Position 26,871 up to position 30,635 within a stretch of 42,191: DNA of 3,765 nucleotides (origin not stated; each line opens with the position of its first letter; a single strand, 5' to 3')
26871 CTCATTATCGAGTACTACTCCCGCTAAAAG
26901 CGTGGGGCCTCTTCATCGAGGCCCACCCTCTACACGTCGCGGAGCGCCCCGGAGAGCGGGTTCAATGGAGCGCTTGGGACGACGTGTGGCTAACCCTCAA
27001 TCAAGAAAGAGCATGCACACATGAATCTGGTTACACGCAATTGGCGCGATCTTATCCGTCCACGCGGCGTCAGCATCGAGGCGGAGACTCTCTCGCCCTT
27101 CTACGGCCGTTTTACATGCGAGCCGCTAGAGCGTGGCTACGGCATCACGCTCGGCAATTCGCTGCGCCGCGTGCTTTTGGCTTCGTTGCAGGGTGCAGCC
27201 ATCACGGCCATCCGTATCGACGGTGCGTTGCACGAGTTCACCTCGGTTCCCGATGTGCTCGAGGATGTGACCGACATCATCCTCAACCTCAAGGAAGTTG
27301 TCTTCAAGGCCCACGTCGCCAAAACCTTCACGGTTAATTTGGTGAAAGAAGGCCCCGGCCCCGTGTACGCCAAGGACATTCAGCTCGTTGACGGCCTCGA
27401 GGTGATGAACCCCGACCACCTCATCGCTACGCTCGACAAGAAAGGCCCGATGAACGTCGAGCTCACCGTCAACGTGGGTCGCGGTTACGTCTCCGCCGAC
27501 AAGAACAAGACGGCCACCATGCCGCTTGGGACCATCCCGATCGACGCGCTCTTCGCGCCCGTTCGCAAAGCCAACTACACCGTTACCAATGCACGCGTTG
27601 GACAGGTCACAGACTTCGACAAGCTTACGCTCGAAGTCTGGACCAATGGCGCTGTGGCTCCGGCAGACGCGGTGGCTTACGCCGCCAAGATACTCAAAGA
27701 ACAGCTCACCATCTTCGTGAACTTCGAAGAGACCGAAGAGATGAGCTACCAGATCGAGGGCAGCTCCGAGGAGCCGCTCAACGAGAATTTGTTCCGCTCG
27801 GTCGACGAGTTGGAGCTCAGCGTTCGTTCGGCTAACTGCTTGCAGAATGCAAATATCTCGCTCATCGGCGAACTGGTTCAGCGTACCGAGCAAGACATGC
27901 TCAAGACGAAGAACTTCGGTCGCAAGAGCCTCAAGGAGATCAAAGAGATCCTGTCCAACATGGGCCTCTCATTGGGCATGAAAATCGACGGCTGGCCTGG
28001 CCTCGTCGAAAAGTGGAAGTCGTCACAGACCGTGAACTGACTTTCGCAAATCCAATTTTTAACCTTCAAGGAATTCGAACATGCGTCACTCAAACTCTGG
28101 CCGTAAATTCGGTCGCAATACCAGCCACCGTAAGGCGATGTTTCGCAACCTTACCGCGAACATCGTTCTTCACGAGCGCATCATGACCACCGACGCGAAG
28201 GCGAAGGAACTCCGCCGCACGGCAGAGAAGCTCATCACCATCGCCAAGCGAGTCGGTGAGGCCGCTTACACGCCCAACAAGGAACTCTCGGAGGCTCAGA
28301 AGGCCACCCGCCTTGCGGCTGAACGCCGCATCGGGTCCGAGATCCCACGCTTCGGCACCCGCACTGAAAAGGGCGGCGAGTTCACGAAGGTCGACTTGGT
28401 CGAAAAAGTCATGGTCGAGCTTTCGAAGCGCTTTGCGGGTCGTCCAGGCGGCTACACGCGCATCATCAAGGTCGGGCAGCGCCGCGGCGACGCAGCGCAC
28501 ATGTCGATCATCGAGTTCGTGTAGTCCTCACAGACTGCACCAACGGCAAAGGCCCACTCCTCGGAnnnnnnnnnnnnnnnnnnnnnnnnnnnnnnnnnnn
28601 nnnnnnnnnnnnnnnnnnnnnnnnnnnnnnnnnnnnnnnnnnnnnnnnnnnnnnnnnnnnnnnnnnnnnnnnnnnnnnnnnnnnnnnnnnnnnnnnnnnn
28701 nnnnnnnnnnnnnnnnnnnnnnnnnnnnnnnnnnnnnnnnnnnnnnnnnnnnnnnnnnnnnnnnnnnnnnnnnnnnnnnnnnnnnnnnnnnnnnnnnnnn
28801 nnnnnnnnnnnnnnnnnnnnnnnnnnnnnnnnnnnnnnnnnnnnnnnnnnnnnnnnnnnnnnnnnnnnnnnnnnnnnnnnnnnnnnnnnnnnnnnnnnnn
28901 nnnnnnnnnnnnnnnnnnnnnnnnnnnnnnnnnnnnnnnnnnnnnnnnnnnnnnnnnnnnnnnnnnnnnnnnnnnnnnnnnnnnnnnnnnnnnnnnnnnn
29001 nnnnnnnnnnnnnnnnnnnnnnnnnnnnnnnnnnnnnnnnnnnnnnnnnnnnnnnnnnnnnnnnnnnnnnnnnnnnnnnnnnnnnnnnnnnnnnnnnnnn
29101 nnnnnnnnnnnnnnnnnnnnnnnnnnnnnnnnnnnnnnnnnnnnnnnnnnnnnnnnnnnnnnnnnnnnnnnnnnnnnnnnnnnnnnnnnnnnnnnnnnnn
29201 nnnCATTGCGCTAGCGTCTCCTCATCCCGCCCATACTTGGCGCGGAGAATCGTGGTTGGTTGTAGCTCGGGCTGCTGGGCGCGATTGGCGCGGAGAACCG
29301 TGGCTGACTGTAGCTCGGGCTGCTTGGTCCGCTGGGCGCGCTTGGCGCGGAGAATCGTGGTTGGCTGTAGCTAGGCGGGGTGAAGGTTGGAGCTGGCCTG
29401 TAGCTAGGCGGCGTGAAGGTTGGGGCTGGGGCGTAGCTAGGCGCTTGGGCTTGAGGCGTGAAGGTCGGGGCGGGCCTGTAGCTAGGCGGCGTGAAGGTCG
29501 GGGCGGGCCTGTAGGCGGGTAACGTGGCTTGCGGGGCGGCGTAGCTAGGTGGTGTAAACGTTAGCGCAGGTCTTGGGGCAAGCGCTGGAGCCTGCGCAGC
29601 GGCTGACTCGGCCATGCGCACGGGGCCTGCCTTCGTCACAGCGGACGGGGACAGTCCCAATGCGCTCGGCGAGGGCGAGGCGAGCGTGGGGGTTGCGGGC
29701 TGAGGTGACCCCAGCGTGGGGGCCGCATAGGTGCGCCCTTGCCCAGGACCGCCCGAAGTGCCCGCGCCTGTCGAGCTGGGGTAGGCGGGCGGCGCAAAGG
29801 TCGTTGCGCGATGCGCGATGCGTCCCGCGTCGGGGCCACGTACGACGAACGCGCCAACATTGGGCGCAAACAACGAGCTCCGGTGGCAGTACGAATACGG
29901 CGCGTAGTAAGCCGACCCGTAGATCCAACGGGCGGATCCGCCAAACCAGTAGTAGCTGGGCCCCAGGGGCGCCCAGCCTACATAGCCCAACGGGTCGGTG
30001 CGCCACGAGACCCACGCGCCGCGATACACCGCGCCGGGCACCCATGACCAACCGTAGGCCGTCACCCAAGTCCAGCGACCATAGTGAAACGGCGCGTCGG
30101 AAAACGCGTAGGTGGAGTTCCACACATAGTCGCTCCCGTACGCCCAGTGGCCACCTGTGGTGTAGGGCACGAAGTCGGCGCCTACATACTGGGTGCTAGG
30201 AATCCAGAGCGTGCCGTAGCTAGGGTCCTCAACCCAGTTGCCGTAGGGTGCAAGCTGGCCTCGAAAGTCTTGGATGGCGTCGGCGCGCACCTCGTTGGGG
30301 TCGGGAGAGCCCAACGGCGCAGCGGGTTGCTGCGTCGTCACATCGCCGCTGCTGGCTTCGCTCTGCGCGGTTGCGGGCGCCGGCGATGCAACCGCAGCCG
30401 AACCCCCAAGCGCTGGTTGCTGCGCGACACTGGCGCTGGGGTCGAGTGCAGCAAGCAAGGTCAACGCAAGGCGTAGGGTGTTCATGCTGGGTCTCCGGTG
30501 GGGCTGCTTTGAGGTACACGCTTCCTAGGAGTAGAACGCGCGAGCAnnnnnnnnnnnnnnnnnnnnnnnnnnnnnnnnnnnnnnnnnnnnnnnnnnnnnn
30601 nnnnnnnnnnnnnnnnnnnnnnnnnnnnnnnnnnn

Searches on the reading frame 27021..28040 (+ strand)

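Call 10: search_protein_families(library=pfam, proteins=[window:27021-28040:+])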
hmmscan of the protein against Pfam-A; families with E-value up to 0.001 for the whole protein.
window:27021-28040:+ (339 aa): 3 families
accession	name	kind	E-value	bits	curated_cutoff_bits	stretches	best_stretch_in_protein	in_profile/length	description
PF01000.31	RNA_pol_A_bac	-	3.4e-31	108.4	33.9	1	64-178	1-118/119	RNA polymerase Rpb3/RpoA insert domain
PF03118.21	RNA_pol_A_CTD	-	2.2e-26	91.8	23.8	1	251-312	5-66/67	Bacterial RNA polymerase, alpha chain C terminal domain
PF01193.29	RNA_pol_L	-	4e-26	91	24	1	34-229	1-74/74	RNA polymerase Rpb3/Rpb11 dimerisation domain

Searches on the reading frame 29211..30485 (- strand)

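Call 10: search_protein_families(library=pfam, proteins=[window:29211-30485:-])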
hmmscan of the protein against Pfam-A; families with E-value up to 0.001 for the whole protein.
window:29211-30485:- (424 aa): 1 family
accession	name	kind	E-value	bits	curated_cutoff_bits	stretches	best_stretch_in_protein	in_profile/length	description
PF20245.3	DUF6600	-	1.4e-25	89.7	27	1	77-177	3-101/102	Family of unknown function (DUF6600)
